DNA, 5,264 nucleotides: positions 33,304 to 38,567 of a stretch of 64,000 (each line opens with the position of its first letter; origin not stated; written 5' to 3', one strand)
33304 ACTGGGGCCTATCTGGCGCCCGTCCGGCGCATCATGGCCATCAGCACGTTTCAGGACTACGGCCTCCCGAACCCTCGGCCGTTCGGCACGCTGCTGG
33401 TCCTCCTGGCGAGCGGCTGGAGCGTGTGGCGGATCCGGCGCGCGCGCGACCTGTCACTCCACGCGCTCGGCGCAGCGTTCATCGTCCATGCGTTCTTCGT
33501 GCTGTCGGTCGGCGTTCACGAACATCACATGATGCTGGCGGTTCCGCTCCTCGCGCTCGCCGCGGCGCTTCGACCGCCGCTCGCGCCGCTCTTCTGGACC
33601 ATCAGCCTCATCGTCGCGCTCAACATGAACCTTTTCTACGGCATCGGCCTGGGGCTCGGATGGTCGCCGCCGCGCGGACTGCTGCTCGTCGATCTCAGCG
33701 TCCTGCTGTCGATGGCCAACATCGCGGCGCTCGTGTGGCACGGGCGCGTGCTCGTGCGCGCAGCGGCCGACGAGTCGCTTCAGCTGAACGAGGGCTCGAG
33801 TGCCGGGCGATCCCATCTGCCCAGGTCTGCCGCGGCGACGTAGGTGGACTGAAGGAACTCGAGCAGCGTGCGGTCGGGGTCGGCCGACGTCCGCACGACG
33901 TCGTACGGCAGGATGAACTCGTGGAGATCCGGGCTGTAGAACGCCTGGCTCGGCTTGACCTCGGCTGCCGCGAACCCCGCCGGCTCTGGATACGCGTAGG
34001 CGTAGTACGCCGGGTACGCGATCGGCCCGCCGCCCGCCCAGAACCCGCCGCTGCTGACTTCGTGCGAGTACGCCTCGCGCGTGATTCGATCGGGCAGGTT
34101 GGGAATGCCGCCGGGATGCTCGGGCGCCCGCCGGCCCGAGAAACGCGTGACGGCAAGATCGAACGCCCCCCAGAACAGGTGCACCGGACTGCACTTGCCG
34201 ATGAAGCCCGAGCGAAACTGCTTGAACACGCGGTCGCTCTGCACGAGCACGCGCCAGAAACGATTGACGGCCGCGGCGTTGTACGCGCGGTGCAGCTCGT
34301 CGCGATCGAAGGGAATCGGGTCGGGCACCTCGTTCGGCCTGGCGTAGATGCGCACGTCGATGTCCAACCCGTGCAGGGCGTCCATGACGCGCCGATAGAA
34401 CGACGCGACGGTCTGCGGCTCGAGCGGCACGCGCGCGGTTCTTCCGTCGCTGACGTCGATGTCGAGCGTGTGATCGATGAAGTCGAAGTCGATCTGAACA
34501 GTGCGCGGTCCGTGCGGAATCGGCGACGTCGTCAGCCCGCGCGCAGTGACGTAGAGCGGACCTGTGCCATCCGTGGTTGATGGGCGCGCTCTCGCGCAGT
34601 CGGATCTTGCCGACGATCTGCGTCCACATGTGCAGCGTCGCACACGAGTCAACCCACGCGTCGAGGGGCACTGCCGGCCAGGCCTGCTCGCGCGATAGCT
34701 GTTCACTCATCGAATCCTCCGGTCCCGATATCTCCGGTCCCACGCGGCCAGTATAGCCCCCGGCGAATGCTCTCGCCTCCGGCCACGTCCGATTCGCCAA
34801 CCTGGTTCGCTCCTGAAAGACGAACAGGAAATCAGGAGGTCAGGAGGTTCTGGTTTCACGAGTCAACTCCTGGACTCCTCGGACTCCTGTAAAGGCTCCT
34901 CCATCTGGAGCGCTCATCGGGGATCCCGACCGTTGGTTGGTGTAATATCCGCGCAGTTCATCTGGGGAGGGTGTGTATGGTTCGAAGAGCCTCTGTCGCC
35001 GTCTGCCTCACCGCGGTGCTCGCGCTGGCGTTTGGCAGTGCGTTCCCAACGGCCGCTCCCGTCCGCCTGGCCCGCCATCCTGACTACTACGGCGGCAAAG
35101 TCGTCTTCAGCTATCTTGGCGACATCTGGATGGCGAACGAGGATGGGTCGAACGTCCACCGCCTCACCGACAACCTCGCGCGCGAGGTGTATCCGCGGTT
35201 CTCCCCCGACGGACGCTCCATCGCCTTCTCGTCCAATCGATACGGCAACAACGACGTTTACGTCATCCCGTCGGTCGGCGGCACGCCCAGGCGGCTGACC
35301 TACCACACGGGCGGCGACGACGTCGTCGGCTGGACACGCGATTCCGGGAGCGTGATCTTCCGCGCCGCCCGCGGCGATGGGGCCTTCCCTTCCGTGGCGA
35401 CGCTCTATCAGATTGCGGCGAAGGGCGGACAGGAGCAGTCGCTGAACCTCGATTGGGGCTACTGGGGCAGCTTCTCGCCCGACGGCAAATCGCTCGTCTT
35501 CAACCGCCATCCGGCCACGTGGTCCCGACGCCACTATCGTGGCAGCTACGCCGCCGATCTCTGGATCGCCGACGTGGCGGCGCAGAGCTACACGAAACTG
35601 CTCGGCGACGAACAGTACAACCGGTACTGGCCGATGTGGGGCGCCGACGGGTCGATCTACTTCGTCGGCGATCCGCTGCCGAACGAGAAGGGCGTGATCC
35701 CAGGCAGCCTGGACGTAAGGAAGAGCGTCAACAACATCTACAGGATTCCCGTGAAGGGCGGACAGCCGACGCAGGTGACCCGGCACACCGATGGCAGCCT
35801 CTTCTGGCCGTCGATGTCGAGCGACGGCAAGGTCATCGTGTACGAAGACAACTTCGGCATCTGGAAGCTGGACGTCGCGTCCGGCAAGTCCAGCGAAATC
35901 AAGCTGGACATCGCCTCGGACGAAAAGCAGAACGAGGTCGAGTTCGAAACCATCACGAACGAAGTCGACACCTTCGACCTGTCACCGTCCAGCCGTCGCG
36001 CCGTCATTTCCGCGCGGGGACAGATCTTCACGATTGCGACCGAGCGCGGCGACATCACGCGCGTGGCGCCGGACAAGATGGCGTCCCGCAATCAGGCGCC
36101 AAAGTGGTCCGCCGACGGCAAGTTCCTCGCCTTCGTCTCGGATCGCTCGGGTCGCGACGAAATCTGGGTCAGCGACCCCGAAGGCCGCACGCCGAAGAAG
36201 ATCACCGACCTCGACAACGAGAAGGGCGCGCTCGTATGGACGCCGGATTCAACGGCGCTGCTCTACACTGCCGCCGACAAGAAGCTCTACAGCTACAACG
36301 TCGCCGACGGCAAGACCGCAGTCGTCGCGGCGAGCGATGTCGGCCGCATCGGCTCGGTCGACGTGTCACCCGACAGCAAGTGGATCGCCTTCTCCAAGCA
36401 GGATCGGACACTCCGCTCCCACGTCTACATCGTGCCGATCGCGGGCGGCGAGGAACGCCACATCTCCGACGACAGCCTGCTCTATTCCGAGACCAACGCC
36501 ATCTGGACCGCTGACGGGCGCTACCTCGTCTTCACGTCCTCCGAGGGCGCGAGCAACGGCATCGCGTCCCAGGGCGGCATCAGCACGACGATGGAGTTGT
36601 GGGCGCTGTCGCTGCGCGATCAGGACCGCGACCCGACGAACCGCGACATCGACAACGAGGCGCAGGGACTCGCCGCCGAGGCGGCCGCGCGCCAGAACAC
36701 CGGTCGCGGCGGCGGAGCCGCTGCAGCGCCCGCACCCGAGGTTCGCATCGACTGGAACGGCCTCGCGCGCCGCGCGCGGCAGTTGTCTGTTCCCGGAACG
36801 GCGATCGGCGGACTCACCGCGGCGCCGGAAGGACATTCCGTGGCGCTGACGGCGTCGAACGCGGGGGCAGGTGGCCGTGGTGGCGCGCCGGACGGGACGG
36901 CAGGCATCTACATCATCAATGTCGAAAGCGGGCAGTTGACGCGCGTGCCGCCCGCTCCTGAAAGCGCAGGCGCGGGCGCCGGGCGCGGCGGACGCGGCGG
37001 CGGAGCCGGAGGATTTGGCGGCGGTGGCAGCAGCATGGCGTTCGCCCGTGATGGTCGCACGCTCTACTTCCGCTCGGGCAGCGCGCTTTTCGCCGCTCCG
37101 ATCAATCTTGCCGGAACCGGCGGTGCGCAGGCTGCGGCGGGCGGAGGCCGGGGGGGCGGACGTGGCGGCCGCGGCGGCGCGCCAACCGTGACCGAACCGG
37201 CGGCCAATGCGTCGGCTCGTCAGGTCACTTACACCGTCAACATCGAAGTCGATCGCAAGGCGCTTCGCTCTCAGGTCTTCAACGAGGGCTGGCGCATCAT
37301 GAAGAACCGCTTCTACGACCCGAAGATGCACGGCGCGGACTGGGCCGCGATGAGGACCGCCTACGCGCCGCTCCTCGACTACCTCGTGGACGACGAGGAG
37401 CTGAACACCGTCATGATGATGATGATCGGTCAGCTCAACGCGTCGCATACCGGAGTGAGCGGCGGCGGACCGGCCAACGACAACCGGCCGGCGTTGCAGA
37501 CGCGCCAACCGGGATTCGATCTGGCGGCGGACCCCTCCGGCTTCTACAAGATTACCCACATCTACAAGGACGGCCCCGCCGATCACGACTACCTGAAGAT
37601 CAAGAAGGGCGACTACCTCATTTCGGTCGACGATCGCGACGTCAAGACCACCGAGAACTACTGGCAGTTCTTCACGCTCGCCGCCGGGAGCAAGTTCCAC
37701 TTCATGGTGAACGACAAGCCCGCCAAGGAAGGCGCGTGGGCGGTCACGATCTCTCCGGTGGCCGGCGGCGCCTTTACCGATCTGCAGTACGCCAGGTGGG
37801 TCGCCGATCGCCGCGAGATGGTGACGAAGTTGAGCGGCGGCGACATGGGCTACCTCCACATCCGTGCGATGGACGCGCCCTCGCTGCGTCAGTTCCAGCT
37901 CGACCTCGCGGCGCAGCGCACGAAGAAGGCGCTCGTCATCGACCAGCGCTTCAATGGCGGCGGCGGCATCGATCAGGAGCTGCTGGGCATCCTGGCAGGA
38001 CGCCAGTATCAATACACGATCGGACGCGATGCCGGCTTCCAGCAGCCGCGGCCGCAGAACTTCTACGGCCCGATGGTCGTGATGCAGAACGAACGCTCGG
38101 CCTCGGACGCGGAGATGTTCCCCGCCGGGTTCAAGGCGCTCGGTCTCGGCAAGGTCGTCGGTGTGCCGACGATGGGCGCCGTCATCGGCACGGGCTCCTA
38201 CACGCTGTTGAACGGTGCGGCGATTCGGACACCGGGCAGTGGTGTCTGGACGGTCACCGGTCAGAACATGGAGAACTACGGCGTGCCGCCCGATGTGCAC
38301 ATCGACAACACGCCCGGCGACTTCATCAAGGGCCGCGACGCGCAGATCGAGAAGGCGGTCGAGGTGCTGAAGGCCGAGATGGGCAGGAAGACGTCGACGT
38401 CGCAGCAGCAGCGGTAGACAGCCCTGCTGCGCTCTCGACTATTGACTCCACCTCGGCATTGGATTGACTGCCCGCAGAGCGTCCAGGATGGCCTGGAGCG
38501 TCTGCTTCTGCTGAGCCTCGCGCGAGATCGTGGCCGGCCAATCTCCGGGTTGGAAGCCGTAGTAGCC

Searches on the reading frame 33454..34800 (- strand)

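Call 33: search_protein_families(library=pfam, proteins=[window:33454-34800:-], max_evalue=0.01)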
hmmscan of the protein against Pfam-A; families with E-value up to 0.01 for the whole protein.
window:33454-34800:- (448 aa): 1 family
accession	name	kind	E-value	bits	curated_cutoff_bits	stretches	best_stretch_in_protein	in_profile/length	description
PF19459.4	DUF5996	-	2.2e-12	47.2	25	1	41-80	1-40/296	Family of unknown function (DUF5996)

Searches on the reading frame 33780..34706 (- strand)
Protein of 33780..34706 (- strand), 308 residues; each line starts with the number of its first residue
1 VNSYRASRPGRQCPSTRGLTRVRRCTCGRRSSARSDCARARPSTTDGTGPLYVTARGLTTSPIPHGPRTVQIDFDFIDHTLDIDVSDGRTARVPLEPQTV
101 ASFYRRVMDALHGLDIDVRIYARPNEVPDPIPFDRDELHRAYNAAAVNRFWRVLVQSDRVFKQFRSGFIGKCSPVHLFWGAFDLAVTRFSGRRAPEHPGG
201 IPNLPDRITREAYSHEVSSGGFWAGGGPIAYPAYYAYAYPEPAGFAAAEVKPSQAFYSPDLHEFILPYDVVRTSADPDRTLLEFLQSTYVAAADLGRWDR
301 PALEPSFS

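Call 33: search_protein_families(library=pfam, proteins=[window:33780-34706:-], max_evalue=0.01)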
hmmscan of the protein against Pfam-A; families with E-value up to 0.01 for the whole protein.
window:33780-34706:- (308 aa): 1 family
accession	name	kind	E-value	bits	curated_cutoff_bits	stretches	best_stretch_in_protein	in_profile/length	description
PF19459.4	DUF5996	-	2.7e-119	398.1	25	1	50-304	41-295/296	Family of unknown function (DUF5996)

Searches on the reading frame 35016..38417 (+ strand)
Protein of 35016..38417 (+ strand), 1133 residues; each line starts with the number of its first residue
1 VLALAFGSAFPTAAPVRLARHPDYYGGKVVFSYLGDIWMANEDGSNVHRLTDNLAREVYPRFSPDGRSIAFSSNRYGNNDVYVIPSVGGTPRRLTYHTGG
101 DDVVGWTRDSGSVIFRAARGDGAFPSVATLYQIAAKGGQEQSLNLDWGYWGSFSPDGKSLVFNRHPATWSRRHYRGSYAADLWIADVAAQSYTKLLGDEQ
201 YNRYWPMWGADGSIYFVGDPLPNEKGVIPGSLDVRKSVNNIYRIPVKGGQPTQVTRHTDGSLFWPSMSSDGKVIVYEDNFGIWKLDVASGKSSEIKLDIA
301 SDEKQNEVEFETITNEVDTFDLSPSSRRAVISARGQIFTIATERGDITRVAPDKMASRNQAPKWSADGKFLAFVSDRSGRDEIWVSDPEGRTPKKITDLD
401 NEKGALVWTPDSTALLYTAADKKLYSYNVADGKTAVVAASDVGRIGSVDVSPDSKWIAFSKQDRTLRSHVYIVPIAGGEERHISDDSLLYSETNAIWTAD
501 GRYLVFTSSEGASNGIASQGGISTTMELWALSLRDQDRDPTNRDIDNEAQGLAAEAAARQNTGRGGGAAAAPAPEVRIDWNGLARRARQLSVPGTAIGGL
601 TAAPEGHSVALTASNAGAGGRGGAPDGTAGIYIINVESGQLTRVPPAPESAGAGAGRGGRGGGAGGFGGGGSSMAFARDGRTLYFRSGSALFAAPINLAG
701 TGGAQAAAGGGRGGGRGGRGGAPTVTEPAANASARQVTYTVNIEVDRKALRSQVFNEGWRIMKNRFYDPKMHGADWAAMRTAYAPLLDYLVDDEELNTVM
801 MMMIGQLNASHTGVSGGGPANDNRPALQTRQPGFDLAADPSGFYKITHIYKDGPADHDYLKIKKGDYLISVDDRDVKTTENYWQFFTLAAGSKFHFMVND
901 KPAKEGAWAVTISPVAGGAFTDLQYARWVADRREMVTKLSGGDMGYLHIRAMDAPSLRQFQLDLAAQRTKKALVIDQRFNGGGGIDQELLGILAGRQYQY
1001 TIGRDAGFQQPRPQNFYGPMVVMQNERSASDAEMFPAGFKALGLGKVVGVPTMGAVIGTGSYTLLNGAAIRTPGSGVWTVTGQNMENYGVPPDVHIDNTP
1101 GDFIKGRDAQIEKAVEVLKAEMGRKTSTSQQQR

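Call 10: search_protein_families(library=pfam, proteins=[window:35016-38417:+])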
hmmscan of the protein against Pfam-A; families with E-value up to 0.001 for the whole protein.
window:35016-38417:+ (1133 aa): 7 families
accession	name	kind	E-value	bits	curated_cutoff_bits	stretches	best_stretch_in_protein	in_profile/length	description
PF07676.18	PD40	-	8.3e-33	112.1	20.9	2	49-83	3-38/38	WD40-like Beta Propeller Repeat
PF03572.23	Peptidase_S41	-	5.4e-25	88.3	24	1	943-1095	1-164/165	Peptidase family S41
PF14684.11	Tricorn_C1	-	4.6e-18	65.3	24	1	751-805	5-59/59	Tricorn protease C1 domain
PF00930.27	DPPIV_N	-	9.1e-16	58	22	0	32-101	20-84/354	Dipeptidyl peptidase IV (DPP IV) N-terminal region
PF25174.1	Beta-prop_THOC3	-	5.3e-13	49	305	2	298-465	30-194/272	THOC3 beta-propeller domain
PF02897.21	Peptidase_S9_N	-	3.6e-06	26.4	24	0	363-424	130-194/414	Prolyl oligopeptidase, N-terminal beta-propeller domain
PF23414.1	Beta-prop_EML_2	-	0.00049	20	90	0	354-465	37-147/266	Echinoderm microtubule-associated protein second beta-propeller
